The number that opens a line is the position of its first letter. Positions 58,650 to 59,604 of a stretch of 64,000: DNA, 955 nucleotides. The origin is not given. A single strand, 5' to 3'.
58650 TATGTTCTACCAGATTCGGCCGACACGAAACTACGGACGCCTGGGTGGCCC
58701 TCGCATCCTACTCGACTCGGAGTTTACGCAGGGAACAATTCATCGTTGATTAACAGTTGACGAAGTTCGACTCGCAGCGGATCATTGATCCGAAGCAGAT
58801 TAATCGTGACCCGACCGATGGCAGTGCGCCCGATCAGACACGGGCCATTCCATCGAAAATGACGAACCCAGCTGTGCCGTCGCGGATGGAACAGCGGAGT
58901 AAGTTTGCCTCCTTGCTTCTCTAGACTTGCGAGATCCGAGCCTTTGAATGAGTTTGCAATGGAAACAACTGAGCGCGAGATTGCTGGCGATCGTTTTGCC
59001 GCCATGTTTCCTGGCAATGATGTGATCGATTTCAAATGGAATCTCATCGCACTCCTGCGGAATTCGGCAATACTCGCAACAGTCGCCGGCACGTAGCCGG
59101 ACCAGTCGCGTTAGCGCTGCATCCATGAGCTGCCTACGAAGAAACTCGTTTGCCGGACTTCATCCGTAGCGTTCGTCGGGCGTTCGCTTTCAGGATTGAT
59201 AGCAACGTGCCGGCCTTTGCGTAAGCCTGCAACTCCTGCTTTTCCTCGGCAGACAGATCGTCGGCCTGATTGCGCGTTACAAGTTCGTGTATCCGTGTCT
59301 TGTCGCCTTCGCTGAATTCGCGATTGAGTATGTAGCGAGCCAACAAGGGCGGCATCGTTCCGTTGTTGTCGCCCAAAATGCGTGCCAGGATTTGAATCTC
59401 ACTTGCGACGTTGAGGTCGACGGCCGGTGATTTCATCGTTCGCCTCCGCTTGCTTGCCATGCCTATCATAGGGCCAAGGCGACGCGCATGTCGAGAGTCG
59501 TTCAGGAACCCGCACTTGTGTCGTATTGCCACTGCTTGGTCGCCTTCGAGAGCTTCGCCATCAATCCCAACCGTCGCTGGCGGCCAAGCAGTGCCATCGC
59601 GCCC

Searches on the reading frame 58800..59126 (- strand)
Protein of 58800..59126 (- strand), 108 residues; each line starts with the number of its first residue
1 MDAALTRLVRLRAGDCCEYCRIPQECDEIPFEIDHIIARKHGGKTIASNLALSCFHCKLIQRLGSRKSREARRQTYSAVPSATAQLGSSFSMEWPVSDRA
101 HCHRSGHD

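Call 34: search_protein_families(library=pfam, proteins=[window:58800-59126:-], max_evalue=0.01)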
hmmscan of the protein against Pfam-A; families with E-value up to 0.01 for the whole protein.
window:58800-59126:- (108 aa): 2 families
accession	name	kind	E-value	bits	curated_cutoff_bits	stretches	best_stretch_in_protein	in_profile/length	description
PF01844.29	HNH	-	1.4e-09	38.4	21.4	1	17-57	1-40/47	HNH endonuclease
PF14279.12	HNH_5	-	1.8e-05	25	27.5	1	17-72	1-52/56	HNH endonuclease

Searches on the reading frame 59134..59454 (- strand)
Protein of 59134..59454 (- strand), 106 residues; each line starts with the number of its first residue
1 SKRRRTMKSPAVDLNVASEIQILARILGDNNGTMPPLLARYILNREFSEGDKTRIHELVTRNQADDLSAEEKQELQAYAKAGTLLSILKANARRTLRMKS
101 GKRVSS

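Call 34: search_protein_families(library=pfam, proteins=[window:59134-59454:-], max_evalue=0.01)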
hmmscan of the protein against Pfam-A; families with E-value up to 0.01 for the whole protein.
window:59134-59454:- (106 aa): 1 family
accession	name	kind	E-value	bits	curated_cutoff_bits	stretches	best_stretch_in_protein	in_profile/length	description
PF24704.1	DUF7667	-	0.01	16.5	27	0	53-98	6-42/76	Family of unknown function (DUF7667)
